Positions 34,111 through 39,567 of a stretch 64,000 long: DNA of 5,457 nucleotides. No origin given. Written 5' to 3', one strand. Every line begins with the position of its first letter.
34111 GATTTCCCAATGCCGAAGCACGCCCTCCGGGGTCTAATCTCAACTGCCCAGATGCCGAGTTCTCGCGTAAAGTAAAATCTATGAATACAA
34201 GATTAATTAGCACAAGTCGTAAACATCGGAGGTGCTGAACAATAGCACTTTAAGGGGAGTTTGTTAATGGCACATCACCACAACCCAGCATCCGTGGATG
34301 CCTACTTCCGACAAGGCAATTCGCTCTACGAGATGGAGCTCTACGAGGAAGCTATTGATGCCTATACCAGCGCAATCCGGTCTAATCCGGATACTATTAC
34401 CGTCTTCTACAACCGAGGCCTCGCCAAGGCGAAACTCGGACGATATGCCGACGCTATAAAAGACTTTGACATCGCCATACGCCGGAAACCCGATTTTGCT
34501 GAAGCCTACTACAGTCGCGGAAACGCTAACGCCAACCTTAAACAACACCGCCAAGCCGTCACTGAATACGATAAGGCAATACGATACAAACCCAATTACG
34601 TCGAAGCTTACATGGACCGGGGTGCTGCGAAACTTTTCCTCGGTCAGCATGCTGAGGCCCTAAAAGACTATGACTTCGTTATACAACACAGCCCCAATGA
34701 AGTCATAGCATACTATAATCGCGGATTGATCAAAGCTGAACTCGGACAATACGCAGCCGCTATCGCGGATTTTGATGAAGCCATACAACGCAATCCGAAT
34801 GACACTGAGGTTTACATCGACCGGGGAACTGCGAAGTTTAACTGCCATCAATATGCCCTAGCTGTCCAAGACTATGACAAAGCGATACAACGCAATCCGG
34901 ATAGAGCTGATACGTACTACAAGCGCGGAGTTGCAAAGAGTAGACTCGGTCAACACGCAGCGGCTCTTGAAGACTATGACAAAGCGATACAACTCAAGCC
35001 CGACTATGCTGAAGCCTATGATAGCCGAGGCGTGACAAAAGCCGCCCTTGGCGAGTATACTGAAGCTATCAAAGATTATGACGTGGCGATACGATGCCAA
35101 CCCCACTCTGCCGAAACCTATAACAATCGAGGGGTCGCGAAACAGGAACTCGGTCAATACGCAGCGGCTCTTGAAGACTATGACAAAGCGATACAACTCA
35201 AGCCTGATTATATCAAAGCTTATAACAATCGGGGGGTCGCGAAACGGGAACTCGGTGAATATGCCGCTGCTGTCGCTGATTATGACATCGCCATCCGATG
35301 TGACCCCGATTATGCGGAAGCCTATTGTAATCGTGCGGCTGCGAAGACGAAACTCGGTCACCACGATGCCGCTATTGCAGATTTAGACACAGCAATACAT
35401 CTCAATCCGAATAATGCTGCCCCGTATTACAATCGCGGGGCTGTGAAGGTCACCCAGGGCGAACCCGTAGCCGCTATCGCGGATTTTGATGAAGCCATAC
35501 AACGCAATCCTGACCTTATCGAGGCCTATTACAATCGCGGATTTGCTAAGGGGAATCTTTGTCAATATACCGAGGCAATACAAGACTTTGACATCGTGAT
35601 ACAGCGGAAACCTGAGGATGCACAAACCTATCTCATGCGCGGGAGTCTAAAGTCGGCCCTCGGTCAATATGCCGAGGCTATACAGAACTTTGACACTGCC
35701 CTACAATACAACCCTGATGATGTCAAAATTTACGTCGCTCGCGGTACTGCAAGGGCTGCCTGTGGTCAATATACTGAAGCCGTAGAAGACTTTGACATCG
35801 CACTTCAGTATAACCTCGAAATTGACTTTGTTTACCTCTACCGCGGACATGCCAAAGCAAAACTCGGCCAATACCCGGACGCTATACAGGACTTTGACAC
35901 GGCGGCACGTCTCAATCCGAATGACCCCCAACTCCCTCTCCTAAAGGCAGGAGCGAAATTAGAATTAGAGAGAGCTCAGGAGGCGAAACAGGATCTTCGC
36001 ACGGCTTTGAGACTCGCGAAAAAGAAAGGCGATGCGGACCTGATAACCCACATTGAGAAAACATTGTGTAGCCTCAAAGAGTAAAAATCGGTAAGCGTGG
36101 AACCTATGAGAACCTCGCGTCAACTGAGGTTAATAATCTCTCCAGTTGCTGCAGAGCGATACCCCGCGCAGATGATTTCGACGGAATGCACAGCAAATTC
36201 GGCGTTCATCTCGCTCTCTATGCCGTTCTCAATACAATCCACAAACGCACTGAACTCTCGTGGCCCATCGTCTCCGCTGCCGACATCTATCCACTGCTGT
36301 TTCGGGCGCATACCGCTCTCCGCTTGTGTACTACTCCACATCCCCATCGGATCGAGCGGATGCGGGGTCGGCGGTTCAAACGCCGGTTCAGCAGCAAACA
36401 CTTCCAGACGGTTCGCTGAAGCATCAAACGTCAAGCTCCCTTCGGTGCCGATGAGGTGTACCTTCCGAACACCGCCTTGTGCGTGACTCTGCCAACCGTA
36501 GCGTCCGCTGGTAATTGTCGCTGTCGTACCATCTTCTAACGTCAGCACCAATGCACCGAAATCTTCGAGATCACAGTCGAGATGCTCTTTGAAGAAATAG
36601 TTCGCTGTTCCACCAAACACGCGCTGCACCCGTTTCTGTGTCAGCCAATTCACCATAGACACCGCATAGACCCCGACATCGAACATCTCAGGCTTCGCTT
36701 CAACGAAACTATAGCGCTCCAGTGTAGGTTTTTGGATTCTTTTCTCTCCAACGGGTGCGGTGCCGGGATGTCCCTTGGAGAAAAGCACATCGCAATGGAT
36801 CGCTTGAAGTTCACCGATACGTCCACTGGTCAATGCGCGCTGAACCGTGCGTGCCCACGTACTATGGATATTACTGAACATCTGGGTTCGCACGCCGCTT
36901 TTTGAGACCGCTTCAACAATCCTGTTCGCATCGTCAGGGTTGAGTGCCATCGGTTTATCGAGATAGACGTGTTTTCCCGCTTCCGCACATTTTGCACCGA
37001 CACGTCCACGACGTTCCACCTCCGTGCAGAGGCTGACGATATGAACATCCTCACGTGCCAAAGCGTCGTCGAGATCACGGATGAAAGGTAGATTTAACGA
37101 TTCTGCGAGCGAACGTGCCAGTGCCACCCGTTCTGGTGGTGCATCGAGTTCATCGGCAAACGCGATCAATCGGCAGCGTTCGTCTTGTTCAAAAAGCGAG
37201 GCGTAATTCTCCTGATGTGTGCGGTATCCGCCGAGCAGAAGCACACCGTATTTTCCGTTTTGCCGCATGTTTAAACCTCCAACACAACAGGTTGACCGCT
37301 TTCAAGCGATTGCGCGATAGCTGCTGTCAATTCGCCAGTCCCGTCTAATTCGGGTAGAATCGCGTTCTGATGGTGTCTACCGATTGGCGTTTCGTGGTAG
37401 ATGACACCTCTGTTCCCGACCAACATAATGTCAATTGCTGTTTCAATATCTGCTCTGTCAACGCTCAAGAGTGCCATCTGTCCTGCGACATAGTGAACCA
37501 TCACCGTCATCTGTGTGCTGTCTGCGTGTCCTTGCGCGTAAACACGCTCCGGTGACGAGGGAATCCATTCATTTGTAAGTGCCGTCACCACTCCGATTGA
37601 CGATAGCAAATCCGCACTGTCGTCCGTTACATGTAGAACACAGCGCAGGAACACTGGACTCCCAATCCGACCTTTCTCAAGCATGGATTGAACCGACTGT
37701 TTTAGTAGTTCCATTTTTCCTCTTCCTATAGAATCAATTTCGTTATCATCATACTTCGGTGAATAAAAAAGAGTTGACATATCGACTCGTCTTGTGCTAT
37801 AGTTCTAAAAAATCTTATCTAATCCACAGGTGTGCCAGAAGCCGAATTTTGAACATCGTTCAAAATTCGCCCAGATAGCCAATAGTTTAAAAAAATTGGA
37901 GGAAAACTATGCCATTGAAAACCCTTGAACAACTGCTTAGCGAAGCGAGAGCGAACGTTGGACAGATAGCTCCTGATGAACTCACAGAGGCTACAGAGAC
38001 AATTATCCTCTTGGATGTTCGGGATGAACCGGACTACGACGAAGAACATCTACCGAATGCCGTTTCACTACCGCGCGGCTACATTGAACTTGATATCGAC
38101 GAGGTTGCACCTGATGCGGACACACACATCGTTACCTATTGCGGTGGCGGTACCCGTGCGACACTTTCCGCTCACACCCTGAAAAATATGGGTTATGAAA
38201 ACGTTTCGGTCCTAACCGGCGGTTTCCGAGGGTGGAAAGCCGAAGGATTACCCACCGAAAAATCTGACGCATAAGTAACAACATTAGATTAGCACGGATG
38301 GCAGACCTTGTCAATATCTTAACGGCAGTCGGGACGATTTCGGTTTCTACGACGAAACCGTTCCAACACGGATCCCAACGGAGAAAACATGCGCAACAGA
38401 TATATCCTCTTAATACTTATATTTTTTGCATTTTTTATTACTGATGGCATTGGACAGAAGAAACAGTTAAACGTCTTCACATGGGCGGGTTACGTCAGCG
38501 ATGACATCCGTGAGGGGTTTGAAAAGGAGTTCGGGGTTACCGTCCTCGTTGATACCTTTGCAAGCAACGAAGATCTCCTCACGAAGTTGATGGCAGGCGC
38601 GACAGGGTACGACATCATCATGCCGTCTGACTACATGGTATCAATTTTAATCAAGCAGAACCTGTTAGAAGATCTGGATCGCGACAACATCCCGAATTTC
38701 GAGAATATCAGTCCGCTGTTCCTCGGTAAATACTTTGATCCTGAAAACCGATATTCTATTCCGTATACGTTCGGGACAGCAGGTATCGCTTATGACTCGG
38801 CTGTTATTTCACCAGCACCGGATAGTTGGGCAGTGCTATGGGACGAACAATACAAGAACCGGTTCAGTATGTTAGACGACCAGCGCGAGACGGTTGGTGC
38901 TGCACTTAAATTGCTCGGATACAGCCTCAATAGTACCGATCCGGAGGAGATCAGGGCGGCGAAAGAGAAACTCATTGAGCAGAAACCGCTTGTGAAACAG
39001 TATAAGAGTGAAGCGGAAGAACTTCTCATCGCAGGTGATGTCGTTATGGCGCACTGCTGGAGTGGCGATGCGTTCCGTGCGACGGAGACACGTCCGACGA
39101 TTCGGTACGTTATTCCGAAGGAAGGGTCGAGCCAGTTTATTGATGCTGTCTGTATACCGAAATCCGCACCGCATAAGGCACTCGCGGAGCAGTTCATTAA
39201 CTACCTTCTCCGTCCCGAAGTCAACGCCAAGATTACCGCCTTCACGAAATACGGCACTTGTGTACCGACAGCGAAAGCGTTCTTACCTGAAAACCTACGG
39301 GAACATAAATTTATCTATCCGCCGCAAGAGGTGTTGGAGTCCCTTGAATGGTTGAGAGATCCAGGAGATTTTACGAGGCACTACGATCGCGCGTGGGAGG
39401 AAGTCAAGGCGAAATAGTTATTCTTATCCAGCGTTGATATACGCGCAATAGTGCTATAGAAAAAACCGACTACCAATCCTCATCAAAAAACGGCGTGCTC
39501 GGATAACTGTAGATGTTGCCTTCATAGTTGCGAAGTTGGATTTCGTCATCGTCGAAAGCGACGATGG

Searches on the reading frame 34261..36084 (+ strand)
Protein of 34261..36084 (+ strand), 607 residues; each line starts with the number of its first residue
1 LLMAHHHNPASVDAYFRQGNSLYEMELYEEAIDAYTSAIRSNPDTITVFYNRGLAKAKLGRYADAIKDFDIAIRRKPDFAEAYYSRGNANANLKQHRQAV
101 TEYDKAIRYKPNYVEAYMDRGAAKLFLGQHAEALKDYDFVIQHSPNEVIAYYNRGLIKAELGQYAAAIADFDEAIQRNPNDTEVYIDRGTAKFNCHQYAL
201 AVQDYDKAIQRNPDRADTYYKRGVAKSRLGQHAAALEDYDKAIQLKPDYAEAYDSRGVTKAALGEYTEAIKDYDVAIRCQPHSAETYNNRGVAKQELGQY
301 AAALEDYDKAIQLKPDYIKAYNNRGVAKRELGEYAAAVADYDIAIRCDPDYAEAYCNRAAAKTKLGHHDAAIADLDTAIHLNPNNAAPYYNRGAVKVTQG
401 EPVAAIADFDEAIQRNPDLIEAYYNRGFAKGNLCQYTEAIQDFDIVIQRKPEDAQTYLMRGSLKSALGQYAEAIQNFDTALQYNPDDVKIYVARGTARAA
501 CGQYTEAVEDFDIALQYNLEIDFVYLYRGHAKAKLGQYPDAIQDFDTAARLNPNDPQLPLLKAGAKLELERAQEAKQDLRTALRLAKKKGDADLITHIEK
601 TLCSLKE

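Call 11: search_protein_families(library=pfam, proteins=[window:34261-36084:+], max_evalue=0.00001)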
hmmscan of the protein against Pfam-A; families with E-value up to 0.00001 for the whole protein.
window:34261-36084:+ (607 aa): 23 families
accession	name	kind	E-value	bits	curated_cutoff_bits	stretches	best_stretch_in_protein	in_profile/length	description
PF00515.34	TPR_1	-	4.5e-114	368.5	27.8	8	284-317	1-34/34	Tetratricopeptide repeat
PF13414.12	TPR_11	-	6.7e-101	330.2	26.8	9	296-327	6-37/42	TPR repeat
PF07719.23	TPR_2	-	3.5e-88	283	27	2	150-181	3-34/34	Tetratricopeptide repeat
PF13431.12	TPR_17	-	4.2e-73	236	24.4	0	342-372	3-33/34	Tetratricopeptide repeat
PF13181.12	TPR_8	-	5.2e-71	229.3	25.7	2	150-181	3-34/34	Tetratricopeptide repeat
PF13371.12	TPR_9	-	9.2e-63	208.6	35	4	129-183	10-64/73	Tetratricopeptide repeat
PF13432.12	TPR_16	-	5.7e-58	193.3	32.7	5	50-111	1-62/65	Tetratricopeptide repeat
PF13428.12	TPR_14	-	1.4e-37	124.7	23.5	0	150-189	3-42/44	Tetratricopeptide repeat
PF13424.12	TPR_12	-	2.1e-34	118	30.1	1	284-341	3-68/77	Tetratricopeptide repeat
PF14559.12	TPR_19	-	1.8e-29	102.3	25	0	467-508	4-45/68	Tetratricopeptide repeat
PF13174.12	TPR_6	-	2.7e-24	84.5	26.3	0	13-45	1-33/33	Tetratricopeptide repeat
PF23914.1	TPR_CcmH_CycH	-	6.5e-17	62.2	42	0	447-492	43-88/158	Cytochrome c-type biogenesis protein H TPR domain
PF03704.23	BTAD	-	7.9e-17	62.4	22.1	0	245-310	57-122/146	Bacterial transcriptional activator domain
PF13374.12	TPR_10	-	6.1e-14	51.9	27.5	0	284-313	2-31/42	Tetratricopeptide repeat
PF01239.28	PPTA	-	4.7e-11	42.2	29.5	0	28-53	1-26/32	Protein prenyltransferase alpha subunit repeat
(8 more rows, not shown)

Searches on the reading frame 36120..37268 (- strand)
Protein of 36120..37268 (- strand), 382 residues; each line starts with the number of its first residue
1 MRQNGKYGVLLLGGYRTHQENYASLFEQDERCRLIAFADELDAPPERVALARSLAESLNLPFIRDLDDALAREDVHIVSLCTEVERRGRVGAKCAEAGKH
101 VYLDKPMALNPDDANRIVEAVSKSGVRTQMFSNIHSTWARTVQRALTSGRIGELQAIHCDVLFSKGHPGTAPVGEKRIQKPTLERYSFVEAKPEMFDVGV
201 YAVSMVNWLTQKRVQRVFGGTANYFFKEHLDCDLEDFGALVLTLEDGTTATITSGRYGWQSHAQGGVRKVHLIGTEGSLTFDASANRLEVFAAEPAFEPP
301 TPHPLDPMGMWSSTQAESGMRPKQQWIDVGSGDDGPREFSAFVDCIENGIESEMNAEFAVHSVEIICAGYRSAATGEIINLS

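Call 11: search_protein_families(library=pfam, proteins=[window:36120-37268:-], max_evalue=0.00001)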
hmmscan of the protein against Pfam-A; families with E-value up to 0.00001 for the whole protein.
window:36120-37268:- (382 aa): 3 families
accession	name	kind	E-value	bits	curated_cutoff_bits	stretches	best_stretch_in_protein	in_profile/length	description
PF22725.1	GFO_IDH_MocA_C3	-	1.2e-14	54.8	27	1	140-279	2-123/124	GFO/IDH/MocA C-terminal domain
PF01408.29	GFO_IDH_MocA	-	4.8e-14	53.5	24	1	17-130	11-118/120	Oxidoreductase family, NAD-binding Rossmann fold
PF02894.22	GFO_IDH_MocA_C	-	7.8e-08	32.8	22.9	1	197-380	45-217/218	Oxidoreductase family, C-terminal alpha/beta domain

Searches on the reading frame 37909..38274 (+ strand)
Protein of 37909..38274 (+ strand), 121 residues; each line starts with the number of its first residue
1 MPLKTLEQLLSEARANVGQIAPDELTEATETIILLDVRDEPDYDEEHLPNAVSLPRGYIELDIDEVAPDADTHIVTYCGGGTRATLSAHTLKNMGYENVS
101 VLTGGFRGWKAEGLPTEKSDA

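Call 38: search_protein_families(library=pfam, proteins=[window:37909-38274:+], max_evalue=0.001)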
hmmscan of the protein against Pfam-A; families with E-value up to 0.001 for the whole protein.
window:37909-38274:+ (121 aa): 1 family
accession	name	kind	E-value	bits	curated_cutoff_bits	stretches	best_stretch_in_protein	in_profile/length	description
PF00581.25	Rhodanese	-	1.8e-21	77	22.2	1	25-112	5-102/102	Rhodanese-like domain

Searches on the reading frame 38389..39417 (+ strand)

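Call 11: search_protein_families(library=pfam, proteins=[window:38389-39417:+], max_evalue=0.00001)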
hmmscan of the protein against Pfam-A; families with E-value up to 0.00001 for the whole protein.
window:38389-39417:+ (342 aa): 4 families
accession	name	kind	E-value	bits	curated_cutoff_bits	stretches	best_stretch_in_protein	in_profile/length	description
PF13416.11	SBP_bac_8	-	3.5e-38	132.4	27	1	43-297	5-267/279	Bacterial extracellular solute-binding protein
PF13343.11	SBP_bac_6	-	1.4e-25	90.7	24.6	1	75-316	5-242/245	Bacterial extracellular solute-binding protein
PF01547.30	SBP_bac_1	-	2.2e-15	57.9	26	1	40-279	14-306/307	Bacterial extracellular solute-binding protein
PF13531.11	SBP_bac_11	-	8.1e-10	39.3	25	1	37-283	13-222/227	Bacterial extracellular solute-binding protein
